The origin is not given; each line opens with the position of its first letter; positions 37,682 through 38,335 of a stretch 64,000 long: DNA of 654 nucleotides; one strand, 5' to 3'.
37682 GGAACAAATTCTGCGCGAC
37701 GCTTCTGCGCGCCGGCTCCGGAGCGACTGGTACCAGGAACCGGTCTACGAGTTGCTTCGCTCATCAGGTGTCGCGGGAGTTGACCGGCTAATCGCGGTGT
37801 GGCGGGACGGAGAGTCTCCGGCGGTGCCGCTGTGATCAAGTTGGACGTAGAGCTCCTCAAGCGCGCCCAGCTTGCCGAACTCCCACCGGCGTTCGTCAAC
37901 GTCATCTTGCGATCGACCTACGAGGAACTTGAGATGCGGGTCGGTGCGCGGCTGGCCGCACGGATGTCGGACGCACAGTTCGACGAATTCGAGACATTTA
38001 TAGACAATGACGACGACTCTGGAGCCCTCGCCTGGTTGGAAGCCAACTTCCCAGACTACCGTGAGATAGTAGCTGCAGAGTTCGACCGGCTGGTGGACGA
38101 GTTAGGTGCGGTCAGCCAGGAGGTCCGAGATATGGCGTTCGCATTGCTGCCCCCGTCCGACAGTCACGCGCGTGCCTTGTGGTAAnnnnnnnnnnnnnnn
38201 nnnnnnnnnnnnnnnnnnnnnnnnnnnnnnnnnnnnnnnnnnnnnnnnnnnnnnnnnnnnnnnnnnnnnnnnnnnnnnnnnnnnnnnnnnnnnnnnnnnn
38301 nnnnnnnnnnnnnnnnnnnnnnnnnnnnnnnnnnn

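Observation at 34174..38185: Low-GC insertion after tRNA-Val carrying a STAND NTPase-TPR protein and a coupled small acidic protein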

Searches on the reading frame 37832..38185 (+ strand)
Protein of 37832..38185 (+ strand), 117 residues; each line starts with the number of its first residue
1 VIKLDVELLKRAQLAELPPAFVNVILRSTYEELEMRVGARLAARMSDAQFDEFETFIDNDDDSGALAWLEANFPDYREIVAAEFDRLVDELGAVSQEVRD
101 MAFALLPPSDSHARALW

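Call 8: search_protein_families(library=pfam, proteins=[window:37832-38185:+], max_evalue=0.1)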
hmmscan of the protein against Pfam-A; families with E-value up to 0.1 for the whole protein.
window:37832-38185:+ (117 aa): 1 family
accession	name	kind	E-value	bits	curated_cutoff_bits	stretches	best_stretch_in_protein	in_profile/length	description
PF18908.5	DUF5663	-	1e-19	71.3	23.7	1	8-90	1-83/84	Protein of unknown function (DUF5663)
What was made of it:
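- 37832..38185 (+): DUF5663 protein: 117 aa, pI 4.26, predicted to form six helices. It is translationally coupled to the STAND gene by a GTGA overlap. Pfam PF18908, 1e-19, 71.3 bits against a cut-off of 23.7 (call 8).
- On RADAR: The partner is DUF5663 (call 8).
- On DUF5663 (PF18908): 71.3 bits, E 1e-19, covering profile positions 1-83 of 84 (call 8).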

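Call 9: search_protein_families(library=padloc, proteins=[window:37832-38185:+], max_evalue=0.1)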
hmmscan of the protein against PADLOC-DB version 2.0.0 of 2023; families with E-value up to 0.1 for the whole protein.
window:37832-38185:+ (117 aa): 0 families

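Call 10: search_protein_families(library=ncbifam, proteins=[window:37832-38185:+], max_evalue=0.1)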
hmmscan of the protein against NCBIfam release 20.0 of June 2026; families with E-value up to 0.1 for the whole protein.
window:37832-38185:+ (117 aa): 0 families

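Call 20: find_homologous_proteins(query=window:37832-38185:+)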
Query window:37832-38185:+ (117 aa): 7 proteins with E <= 0.001 among 28 candidates.
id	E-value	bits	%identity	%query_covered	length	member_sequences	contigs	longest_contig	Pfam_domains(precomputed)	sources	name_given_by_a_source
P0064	4.5e-68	244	99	100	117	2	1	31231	PF18908.7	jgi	jgi:hypothetical protein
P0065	2.1e-53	197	83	100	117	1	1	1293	PF18908.7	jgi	jgi:hypothetical protein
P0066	1.2e-23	101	51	90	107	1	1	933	PF18908.7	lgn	-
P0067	8.4e-22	95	51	84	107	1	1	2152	PF18908.7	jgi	jgi:uncharacterized protein DUF5663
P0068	3.4e-19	87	49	87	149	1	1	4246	PF18908.7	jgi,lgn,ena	-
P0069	3.6e-18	84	47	84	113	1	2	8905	PF18908.7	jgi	jgi:hypothetical protein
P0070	5.3e-18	83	47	84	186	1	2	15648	PF18908.7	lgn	-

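Call 21: find_encoding_contigs(protein=P0064, flank=10000, max_places=4)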
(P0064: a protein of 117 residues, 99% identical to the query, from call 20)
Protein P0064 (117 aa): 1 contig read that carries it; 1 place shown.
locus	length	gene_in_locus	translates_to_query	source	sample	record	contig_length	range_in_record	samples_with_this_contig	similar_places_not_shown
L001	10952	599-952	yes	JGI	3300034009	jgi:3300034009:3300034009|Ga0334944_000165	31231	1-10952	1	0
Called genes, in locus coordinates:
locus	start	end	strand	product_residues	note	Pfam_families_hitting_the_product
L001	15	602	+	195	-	PF00515:TPR_1 (faint), PF13432:TPR_16 (faint)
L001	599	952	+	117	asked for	PF18908:DUF5663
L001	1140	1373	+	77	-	-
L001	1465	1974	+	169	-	PF12867:DinB_2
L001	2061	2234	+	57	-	-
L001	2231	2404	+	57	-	-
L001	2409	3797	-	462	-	PF13088:BNR_2 (faint), PF02012:BNR (faint)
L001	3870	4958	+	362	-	PF01784:DUF34_NIF3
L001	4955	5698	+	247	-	PF24481:CT398_CC, PF02591:Zn_ribbon_9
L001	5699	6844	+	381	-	PF00075:RNase_H, PF13456:RVT_3, PF00300:His_Phos_1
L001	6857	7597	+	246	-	PF01022:HTH_5, PF12840:HTH_20, PF08327:AHSA1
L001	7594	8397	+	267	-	PF11716:MDMPI_N, PF12867:DinB_2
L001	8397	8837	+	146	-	PF01243:PNPOx_N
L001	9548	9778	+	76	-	PF04255:DUF433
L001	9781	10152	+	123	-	PF18478:PIN_10 (weak), PF18480:DUF5615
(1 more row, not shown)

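Call 22: find_encoding_contigs(protein=P0069, flank=8000, max_places=4)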
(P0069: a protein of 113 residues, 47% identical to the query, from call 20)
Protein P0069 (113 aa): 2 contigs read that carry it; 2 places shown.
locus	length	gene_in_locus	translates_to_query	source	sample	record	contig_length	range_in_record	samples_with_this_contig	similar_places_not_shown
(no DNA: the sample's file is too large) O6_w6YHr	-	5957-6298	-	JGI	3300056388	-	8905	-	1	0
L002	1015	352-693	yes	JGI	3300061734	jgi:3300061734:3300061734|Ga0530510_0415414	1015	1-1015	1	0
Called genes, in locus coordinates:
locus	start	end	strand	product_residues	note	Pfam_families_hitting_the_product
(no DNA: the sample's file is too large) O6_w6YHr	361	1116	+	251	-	-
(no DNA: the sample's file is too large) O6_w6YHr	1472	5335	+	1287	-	PF01935:DUF87, PF10412:TrwB_AAD_bind (faint)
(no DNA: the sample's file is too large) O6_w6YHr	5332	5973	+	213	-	-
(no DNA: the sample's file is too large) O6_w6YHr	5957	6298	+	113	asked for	PF18908:DUF5663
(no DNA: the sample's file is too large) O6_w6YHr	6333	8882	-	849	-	PF00005:ABC_tran (faint), PF00350:Dynamin_N (faint), PF01580:FtsK_SpoIIIE, PF01926:MMR_HSR1 (faint), PF05729:NACHT (faint), PF13191:AAA_16 (faint), PF13401:AAA_22 (faint), PF01580:FtsK_SpoIIIE, +3 more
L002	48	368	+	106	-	-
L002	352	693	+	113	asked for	PF18908:DUF5663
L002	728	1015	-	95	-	?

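Call 23: find_encoding_contigs(protein=P0070, flank=8000, max_places=4)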
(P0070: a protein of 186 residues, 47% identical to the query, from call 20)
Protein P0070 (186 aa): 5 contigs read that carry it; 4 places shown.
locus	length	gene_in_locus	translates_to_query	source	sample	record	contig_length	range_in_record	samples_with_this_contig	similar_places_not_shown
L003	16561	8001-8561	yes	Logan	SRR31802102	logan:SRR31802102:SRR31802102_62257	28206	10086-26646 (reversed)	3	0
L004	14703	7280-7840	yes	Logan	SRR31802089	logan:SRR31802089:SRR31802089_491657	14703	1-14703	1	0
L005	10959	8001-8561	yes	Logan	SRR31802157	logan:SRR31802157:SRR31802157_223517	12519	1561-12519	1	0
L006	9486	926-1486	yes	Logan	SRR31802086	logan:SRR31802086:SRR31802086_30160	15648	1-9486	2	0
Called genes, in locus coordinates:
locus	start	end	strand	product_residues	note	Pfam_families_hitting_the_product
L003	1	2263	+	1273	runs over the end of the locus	?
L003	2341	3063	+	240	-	-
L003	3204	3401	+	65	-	-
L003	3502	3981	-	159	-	-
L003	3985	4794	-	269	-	PF00480:ROK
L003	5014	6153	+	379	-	PF21710:Spt6_S1 (faint), PF00575:S1 (weak), PF13509:S1_2 (faint), PF24685:OB_RRP5_4th (faint), PF00575:S1, PF23459:S1_RRP5 (weak)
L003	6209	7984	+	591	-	PF04760:IF2_N, PF00009:GTP_EFTU, PF00025:Arf (weak), PF01926:MMR_HSR1, PF02421:FeoB_N (faint), PF22042:EF-G_D2, PF03144:GTP_EFTU_D2 (faint), PF11987:IF-2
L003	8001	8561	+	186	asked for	PF18908:DUF5663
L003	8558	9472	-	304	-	PF00551:Formyl_trans_N, PF02911:Formyl_trans_C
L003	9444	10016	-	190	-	PF01327:Pep_deformylase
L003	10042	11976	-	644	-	PF17764:PriA_3primeBD, PF04851:ResIII, PF00270:DEAD, PF18319:Zn_ribbon_PriA, PF00271:Helicase_C (weak), PF18074:PriA_C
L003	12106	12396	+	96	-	-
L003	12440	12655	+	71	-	PF01165:Ribosomal_S21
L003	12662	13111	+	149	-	PF09424:YqeY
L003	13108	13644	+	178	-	PF00406:ADK, PF13207:AAA_17, PF13238:AAA_18, PF13671:AAA_33 (weak)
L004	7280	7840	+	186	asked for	PF18908:DUF5663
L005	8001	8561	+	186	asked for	PF18908:DUF5663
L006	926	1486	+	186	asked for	PF18908:DUF5663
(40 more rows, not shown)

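Call 46: predict_structure(alignment_id=A3)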
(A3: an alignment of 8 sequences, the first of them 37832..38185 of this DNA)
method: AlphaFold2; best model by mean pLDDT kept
length: 117 residues; sequences in the alignment: 8
mean_pLDDT: 85.6   pTM: 0.71
mean pLDDT of the five models: 85.6, 85.0, 83.8, 82.5, 80.7
residues with pLDDT >= 90: 67; 70-90: 36; 50-70: 6; < 50: 8
segments of 3 or more residues with pLDDT < 50: 110-117
pLDDT, mean of each block of 10 residues (from residue 1): 77 86 89 93 94 94 93 93 93 89 71 43
secondary structure, 60 per line:
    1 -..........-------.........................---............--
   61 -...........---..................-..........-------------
elements in order: H2-11 H19-43 H47-58 H62-72 H76-93 H95-104
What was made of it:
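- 37832..38185 (+): AF2 pLDDT 85.6 (call 46).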

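Call 53: fold_search(model_id=the predicted structure, library=pdb)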
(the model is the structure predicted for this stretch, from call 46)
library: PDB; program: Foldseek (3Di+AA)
matches with E <= 10: 37; with E <= 0.001: 0
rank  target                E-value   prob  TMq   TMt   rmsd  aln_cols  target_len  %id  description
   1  8q5i_AJ               3.0e+00  0.14  0.23  0.27  11.7        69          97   17  Structure of Candida albicans 80S ribosome in complex with cephaeline (released 2023-09-13)
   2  3gm2                  3.7e+00  0.06  0.26  0.25  17.0       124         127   19  Crystal Structure of the Focal Adhesion Targeting (FAT) Domain of Pyk2 (released 2009-05-05)
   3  6zu5_LII              3.9e+00  0.13  0.24  0.28  10.5        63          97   14  Structure of the Paranosema locustae ribosome in complex with Lso2 (released 2020-11-04)
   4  4zwt_B                4.4e+00  0.03  0.18  0.17  14.4       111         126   17  Crystal Structure of the Bacteriophage T4 recombination mediator protein UvsY, Lattice Type IV (released 2016-03-02)
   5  7pzy_AJ               4.7e+00  0.10  0.23  0.27  11.8        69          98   17  Structure of the vacant Candida albicans 80S ribosome (released 2022-05-18)
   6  8i9p_Li               5.0e+00  0.10  0.23  0.29  11.0        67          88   18  Cryo-EM structure of a Chaetomium thermophilum pre-60S ribosomal subunit - State Mak16 (released 2023-05-17)
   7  5msj_P                5.6e+00  0.04  0.24  0.15  15.2       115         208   17  Mouse PA28alpha (released 2017-09-13)
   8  4zwt_F                5.6e+00  0.02  0.18  0.18  14.4       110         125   17  Crystal Structure of the Bacteriophage T4 recombination mediator protein UvsY, Lattice Type IV (released 2016-03-02)
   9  7oyc_i1               5.9e+00  0.10  0.25  0.29   9.5        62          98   14  Cryo-EM structure of the Xenopus egg 80S ribosome (released 2022-07-20)
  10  7oyd_i                6.3e+00  0.09  0.24  0.27  11.2        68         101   18  Cryo-EM structure of a rabbit 80S ribosome with zebrafish Dap1b (released 2022-07-20)
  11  8cq7_AJ               6.6e+00  0.08  0.23  0.28  11.3        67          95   16  Crystal structure of phyllanthoside bound to the Candida albicans 80S ribosome (released 2024-09-11)
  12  6fzz                  7.0e+00  0.02  0.20  0.14  16.3       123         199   10  Crystal structure of BSE31 (BSPA14S_RS05060 gene product) from Lyme disease agent Borrelia (Borreliella) spielmanii (released 2019-03-27)
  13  4zwt_E                7.0e+00  0.02  0.18  0.17  14.3       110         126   17  Crystal Structure of the Bacteriophage T4 recombination mediator protein UvsY, Lattice Type IV (released 2016-03-02)
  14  4wid_A                7.0e+00  0.02  0.18  0.08  22.9       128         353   13  Crystal structure of the immediate-early 1 protein (IE1) at 2.31 angstrom (tetragonal form after crystal dehydration) (released 2014-10-29)
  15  6he1_A                7.4e+00  0.06  0.24  0.09  12.2        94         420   17  Pseudomonas aeruginosa Seryl-tRNA Synthetase in Complex with 5'-O-(N-(L-seryl)-sulfamoyl)N3-methyluridine (released 2019-12-04)
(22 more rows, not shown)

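Call 62: search_protein_representatives(alignment_id=A3)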
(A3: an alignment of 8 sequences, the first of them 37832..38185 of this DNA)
Query: 8 sequences, 116 profile positions. Proteins with E-value up to 0.001 (for the whole library): 2477; up to 1e-10: 1102; up to 1e-30: 117. The best 150 are listed.
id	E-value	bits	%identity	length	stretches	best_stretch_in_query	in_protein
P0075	5.0e-44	165.2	-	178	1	1-103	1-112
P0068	4.4e-43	162.2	-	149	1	1-113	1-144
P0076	2.6e-42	159.7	-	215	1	1-111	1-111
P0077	2.8e-42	159.6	-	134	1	1-110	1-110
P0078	5.6e-42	158.6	-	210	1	1-109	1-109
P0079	1.4e-41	157.3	-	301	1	1-110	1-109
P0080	1.4e-41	157.3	-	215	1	1-107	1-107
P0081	1.7e-41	157.1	-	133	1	1-105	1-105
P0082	2.6e-41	156.5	-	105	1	1-101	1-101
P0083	4.2e-41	155.8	-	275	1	1-106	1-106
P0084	8.5e-41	154.8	-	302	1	1-112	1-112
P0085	8.5e-41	154.8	-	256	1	1-109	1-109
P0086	9.2e-41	154.7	-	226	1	1-105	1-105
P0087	1.0e-40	154.6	-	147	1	1-105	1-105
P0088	1.8e-40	153.8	-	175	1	1-107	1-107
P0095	2.0e-39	150.4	-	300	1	1-107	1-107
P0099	2.9e-39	149.8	-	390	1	1-108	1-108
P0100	4.1e-39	149.4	-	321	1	1-111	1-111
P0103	2.1e-38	147.1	-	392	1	1-113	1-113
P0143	2.2e-34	134.1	-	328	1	1-105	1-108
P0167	1.3e-32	128.4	-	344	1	17-110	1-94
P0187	7.9e-31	122.7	-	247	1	2-100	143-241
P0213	3.7e-29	117.3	-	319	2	1-76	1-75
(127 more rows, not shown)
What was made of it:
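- DUF5663 is a large family (2477 clusters at 50% identity; call 62). One sampled member lies next to infB, fmt and def (calls 23, 62).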

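Call 63: search_protein_families(library=pfam, proteins=[P0099, P0103, P0100, P0084, P0079, P0095, P0143, P0167, P0213, P0187], max_evalue=0.01)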
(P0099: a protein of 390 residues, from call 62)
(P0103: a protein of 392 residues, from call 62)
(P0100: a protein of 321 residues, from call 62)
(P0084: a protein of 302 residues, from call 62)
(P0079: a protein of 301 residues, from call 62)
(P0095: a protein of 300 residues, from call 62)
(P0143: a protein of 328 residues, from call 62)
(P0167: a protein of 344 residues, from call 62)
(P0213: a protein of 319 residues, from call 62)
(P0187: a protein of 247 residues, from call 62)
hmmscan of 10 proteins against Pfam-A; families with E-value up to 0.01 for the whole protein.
P0099 (390 aa): 1 family
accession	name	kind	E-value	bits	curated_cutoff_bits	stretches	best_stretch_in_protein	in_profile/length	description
PF18908.5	DUF5663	-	9.7e-22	77.8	23.7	1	8-91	1-84/84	Protein of unknown function (DUF5663)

P0103 (392 aa): 1 family
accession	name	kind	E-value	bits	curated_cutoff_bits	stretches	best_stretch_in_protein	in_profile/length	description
PF18908.5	DUF5663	-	4.9e-21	75.6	23.7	1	8-91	1-84/84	Protein of unknown function (DUF5663)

P0100 (321 aa): 1 family
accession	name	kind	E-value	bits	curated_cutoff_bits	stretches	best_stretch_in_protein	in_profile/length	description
PF18908.5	DUF5663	-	7.3e-22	78.2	23.7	1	8-91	1-84/84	Protein of unknown function (DUF5663)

P0084 (302 aa): 1 family
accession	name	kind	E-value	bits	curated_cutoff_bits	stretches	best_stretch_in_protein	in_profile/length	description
PF18908.5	DUF5663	-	4.7e-23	82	23.7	1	8-90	1-83/84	Protein of unknown function (DUF5663)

P0079 (301 aa): 1 family
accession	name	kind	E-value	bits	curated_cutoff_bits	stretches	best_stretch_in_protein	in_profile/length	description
PF18908.5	DUF5663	-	4.5e-22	78.9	23.7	1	8-91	1-84/84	Protein of unknown function (DUF5663)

P0095 (300 aa): 2 families
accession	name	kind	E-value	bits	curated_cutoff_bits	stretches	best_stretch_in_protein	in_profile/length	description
PF18908.5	DUF5663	-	3.5e-25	88.8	23.7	1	9-91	2-84/84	Protein of unknown function (DUF5663)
PF20103.6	DUF6493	-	0.0042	16.7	25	1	48-97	2-51/317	Domain of unknown function (DUF6493)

P0143 (328 aa): 1 family
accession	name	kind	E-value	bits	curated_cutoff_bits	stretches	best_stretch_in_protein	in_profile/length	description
PF18908.5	DUF5663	-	5.1e-23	81.9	23.7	1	8-93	1-83/84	Protein of unknown function (DUF5663)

P0167 (344 aa): 1 family
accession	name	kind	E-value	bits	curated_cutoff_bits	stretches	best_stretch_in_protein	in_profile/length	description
PF18908.5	DUF5663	-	9.8e-21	74.6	23.7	1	2-75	11-84/84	Protein of unknown function (DUF5663)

P0213 (319 aa): 1 family
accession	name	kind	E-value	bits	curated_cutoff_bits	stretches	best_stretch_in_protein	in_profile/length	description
PF18908.5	DUF5663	-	2.3e-16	60.6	23.7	2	9-60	2-53/84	Protein of unknown function (DUF5663)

P0187 (247 aa): 1 family
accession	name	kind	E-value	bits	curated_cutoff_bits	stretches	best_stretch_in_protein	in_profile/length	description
PF18908.5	DUF5663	-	1.2e-19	71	23.7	1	149-231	1-83/84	Protein of unknown function (DUF5663)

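Call 73: find_related_loci(query=A3, collection=viral_contigs, flank=6000)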
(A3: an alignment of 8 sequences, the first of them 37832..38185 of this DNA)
Query A3 (117 aa) in viral_contigs; peptide patterns used: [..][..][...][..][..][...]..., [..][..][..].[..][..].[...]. (x = any residue, [..] = any of these).
414 stretches matched a pattern, but none encodes a relative of the query by tblastn (E <= 1e-3).

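Call 74: search_protein_families(library=phrogs, proteins=[window:37832-38185:+], max_evalue=0.01)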
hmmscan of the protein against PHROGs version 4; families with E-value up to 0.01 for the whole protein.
window:37832-38185:+ (117 aa): 0 families

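Call 76: search_dna_similar(query=window:37832-38185:+, collection=plasmids, mode=protein, max_rows=15)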
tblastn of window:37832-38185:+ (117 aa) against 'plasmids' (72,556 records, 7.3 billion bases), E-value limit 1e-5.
Records with a match: 1; places in all: 1; records where one place covers at least 80% of the query: 0.
Best place of each record, by identity: <60% 1.
By first word of the organism name: Rhodococcus 1.
By predicted mobility (MOB-suite, as given by PLSDB): conjugative 1.
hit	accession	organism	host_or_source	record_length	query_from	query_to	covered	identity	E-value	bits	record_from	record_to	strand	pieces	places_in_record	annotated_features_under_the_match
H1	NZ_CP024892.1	Rhodococcus ruber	cell culture,activated sludge from ...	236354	12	90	68%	36.7%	2e-9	61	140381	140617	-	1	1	DUF5663 domain-containing protein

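Call 77: get_annotated_region(hit=H1, flank=8000)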
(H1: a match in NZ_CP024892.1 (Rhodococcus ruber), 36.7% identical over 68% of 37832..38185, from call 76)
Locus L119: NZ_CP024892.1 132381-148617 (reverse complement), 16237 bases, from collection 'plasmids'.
description: Rhodococcus ruber strain YYL plasmid pYYL1.1, complete sequence
organism: Rhodococcus ruber (NCBI taxid 1830)
taxonomy: Bacteria; Actinomycetota; Actinomycetes; Mycobacteriales; Nocardiaceae; Rhodococcus; Rhodococcus ruber
host: -; source: cell culture,activated sludge from pharmaceutical waste in Shaoxing China; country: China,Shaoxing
typing (MOB-suite, as given by PLSDB): conjugative; relaxase MOBF; mating-pair formation MPF_T
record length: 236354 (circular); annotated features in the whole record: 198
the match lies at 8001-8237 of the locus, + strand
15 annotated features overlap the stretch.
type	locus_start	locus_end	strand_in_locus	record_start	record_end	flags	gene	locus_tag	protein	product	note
CDS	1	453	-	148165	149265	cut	-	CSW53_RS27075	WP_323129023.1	hypothetical protein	-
CDS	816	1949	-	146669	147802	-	-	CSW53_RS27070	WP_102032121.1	IS630 family transposase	-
CDS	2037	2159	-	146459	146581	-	-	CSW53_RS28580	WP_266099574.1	hypothetical protein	-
CDS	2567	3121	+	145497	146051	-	-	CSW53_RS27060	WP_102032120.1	CYTH domain-containing protein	-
CDS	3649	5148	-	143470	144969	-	-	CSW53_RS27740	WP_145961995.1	hypothetical protein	-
CDS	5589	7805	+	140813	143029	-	-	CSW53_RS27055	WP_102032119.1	DUF87 domain-containing protein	-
CDS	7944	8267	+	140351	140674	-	-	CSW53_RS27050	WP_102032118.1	DUF5663 domain-containing protein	-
CDS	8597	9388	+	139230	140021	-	-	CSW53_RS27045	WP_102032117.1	hypothetical protein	-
CDS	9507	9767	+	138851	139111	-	-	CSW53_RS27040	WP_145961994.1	hypothetical protein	-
CDS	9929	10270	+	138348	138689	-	-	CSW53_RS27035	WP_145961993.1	hypothetical protein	-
CDS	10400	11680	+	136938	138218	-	-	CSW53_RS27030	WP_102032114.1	hypothetical protein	-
CDS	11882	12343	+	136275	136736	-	-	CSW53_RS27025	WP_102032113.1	hypothetical protein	-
CDS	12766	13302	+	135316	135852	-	-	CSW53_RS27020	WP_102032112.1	NYN domain-containing protein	-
CDS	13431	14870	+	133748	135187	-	-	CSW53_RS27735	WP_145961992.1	hypothetical protein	-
CDS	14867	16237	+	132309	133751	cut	-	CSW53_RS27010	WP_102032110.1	hypothetical protein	-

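Call 79: find_encoding_contigs(protein=P0068, flank=5000, max_places=4)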
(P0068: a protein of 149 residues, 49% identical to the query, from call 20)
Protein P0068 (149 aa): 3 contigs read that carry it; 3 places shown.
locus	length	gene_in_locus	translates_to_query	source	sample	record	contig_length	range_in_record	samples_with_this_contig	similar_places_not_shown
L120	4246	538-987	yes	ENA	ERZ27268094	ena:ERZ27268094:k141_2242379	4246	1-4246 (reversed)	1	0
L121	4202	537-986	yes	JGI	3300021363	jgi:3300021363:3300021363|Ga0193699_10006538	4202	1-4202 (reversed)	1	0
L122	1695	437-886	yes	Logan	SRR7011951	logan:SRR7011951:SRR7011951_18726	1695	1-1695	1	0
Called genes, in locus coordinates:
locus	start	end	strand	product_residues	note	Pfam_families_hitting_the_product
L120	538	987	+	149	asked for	PF18908:DUF5663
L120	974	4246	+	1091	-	?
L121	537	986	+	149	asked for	PF18908:DUF5663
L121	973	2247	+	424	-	PF13289:SIR2_2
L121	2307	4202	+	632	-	?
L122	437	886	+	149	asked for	PF18908:DUF5663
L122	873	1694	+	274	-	?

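Call 80: find_encoding_contigs(protein=P0067, flank=5000, max_places=3)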
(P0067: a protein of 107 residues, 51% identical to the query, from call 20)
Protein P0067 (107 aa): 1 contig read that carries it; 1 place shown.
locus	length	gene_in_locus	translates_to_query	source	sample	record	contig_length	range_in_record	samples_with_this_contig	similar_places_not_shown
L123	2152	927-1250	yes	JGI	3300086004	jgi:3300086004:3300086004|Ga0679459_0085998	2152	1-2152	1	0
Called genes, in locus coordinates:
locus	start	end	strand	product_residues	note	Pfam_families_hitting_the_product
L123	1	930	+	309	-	?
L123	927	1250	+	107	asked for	PF18908:DUF5663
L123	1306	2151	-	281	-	?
